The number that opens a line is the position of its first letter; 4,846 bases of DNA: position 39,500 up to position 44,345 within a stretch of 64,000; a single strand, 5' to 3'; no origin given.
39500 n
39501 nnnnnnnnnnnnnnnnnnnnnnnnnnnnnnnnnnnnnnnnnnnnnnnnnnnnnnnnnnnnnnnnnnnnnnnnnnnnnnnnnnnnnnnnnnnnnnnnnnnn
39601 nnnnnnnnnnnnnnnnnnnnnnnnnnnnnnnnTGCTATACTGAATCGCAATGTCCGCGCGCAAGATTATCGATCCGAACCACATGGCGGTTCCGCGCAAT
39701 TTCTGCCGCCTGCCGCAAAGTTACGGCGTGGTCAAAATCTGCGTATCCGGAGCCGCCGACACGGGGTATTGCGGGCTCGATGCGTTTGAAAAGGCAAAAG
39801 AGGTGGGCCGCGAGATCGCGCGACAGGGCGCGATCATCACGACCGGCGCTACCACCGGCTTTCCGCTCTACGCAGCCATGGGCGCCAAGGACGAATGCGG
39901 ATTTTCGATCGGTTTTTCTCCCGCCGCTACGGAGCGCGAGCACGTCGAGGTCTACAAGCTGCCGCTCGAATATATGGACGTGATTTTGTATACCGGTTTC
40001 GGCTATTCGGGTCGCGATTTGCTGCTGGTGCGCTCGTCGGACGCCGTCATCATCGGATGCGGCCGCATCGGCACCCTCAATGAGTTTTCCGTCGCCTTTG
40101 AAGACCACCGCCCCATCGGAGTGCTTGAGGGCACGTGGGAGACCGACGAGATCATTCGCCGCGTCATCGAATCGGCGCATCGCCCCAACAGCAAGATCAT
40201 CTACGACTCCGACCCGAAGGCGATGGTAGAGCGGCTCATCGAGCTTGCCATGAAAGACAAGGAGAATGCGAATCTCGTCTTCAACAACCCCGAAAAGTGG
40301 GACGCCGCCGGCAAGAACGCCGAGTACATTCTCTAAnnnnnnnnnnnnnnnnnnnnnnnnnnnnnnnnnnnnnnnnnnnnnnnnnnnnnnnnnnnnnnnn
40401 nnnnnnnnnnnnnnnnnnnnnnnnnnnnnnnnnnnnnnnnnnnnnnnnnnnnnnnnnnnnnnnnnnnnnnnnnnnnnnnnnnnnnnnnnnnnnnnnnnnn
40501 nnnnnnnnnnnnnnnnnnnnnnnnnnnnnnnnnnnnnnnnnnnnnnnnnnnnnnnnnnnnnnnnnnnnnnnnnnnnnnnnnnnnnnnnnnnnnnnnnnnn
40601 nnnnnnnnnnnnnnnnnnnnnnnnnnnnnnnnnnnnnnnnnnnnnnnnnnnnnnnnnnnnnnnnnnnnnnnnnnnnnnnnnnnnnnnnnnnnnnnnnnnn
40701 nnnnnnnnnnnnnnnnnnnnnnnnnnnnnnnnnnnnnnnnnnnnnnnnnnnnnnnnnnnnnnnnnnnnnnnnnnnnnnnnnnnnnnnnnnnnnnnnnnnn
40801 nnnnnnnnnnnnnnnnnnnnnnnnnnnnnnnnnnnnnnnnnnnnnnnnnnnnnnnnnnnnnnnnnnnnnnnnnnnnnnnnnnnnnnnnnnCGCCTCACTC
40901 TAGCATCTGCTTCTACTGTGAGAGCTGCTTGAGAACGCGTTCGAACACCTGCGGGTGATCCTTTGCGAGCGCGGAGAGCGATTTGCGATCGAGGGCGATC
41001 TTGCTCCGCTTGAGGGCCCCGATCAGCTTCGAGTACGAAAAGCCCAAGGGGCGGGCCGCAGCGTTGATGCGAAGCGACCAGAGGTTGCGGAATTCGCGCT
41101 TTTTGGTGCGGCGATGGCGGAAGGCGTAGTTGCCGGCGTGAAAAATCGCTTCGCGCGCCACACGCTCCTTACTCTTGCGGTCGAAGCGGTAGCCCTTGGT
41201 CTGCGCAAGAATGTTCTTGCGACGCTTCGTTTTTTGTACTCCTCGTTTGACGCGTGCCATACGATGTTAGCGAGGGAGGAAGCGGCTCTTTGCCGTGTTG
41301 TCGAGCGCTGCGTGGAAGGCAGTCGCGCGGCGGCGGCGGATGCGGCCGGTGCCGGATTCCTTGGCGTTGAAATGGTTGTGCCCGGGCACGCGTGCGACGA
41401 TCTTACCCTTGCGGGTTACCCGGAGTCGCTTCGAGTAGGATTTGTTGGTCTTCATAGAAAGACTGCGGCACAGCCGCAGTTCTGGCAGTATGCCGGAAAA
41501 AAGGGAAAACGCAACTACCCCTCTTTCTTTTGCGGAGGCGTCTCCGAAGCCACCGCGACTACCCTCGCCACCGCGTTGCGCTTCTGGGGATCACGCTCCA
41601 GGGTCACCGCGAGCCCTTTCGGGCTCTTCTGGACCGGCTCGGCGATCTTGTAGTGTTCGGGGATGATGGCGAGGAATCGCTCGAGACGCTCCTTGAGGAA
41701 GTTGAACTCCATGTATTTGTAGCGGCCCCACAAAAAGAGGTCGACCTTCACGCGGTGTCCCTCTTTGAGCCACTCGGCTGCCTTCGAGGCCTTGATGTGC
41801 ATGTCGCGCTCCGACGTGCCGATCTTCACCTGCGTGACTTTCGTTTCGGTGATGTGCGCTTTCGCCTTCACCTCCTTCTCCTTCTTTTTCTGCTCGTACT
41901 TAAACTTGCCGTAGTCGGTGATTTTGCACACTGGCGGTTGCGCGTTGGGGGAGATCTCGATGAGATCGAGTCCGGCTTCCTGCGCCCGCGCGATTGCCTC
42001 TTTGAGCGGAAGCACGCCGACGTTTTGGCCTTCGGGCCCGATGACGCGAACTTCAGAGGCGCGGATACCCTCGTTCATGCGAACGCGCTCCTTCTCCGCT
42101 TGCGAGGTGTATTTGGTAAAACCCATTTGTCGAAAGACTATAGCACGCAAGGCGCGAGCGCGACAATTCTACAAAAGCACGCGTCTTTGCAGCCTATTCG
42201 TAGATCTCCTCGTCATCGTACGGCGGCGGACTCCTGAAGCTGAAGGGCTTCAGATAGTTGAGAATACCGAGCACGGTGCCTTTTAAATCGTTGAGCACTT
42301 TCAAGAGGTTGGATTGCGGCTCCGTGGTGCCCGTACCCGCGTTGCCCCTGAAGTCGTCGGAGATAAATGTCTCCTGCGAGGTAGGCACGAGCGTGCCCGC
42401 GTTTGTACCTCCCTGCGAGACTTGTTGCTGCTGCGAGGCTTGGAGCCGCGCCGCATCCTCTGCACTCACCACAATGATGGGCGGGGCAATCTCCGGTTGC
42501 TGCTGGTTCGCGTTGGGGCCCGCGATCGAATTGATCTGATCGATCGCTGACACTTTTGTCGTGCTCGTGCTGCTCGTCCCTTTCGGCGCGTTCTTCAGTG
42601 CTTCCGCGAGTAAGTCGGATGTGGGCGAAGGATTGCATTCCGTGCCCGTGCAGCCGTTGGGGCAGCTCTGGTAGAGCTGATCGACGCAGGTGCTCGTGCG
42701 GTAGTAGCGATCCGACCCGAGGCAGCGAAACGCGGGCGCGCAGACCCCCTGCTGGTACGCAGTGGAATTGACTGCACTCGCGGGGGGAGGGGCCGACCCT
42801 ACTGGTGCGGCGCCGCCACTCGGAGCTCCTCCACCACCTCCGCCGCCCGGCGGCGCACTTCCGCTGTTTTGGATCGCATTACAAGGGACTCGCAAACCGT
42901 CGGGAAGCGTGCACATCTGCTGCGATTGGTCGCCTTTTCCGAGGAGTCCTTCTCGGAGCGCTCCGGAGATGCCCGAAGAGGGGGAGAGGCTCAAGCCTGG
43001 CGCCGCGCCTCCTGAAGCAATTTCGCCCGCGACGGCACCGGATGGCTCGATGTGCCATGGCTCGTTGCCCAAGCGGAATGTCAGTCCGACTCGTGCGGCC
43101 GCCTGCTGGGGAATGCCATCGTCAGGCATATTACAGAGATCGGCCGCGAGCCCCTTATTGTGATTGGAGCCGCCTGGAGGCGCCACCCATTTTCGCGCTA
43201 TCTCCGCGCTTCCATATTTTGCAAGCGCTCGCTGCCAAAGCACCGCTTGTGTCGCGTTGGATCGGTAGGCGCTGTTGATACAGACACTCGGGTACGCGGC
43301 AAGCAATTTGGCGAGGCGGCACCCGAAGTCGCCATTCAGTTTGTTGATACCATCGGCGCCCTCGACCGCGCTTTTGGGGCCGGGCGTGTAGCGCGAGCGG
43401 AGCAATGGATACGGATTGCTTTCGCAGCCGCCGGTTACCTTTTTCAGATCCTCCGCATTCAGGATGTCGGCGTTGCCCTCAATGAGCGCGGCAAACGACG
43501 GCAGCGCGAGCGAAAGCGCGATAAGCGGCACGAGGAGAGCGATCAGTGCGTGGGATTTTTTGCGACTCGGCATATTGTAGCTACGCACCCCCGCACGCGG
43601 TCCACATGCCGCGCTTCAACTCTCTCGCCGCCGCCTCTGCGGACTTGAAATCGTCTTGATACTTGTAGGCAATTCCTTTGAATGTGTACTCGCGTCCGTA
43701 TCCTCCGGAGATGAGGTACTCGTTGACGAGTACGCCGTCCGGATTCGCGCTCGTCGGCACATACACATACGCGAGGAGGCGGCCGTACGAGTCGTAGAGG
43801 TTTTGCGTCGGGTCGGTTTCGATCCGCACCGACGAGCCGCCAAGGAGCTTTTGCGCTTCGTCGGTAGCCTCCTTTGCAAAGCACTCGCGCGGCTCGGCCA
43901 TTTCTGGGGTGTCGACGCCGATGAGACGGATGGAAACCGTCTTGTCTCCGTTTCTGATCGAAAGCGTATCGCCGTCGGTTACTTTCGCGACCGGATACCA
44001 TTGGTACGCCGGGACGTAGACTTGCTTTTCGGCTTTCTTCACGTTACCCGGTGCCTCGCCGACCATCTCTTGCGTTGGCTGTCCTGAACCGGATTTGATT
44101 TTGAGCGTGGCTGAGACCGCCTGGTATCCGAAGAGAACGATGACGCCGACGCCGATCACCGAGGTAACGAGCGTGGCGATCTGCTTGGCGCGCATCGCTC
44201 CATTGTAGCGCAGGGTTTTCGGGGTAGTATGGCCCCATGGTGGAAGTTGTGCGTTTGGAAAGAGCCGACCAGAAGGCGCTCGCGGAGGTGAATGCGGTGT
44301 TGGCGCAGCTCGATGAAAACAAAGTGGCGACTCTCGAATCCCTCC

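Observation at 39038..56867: Genome-typical extended -10 element (TGCTATA[C/G]T and variants) placed 6-12 nt upstream of start codons implies leaderless or very short-leader mRNAs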

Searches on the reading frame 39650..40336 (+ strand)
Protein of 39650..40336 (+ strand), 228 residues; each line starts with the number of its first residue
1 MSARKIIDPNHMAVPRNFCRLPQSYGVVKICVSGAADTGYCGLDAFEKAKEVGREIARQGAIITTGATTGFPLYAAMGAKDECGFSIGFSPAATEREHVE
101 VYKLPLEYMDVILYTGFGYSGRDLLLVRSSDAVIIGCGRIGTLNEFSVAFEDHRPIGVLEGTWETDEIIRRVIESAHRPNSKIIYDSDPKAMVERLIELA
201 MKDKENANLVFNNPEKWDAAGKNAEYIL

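Call 12: search_protein_families(library=pfam, proteins=[window:39650-40336:+])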
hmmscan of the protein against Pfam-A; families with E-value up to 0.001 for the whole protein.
window:39650-40336:+ (228 aa): 1 family
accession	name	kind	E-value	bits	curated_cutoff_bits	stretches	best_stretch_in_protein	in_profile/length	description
PF18306.6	LDcluster4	-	3.7e-32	111.5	26.3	1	28-192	2-150/151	SLOG cluster4 family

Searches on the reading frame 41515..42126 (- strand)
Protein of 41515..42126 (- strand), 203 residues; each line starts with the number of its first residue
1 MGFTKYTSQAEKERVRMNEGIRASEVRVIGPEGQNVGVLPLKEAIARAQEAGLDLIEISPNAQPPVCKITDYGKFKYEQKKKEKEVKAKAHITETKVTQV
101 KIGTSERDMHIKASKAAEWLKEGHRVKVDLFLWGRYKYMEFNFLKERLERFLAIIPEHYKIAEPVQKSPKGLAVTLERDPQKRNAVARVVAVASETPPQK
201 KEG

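Call 12: search_protein_families(library=pfam, proteins=[window:41515-42126:-])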
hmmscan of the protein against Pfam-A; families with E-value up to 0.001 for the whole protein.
window:41515-42126:- (203 aa): 2 families
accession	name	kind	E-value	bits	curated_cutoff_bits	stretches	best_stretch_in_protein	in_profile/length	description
PF05198.21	IF3_N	-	7.7e-34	116.1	26.9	1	17-85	1-69/70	Translation initiation factor IF-3, N-terminal domain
PF00707.27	IF3_C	-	4.3e-08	33.4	34.8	1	94-175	2-82/86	Translation initiation factor IF-3, C-terminal domain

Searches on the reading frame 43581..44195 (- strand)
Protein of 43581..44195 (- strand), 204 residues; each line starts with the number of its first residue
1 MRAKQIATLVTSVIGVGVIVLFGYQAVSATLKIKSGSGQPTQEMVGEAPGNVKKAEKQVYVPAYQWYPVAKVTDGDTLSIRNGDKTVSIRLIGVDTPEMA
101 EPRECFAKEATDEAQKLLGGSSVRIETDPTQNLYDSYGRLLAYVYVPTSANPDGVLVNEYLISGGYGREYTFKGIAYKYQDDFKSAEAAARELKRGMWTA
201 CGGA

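Call 49: search_protein_families(library=pfam, proteins=[window:43581-44195:-])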
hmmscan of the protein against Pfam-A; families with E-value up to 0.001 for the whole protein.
window:43581-44195:- (204 aa): 1 family
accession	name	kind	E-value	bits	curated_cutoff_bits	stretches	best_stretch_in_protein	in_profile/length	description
PF00565.23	SNase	-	1e-19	71.4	21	1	89-199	2-106/107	Staphylococcal nuclease homologue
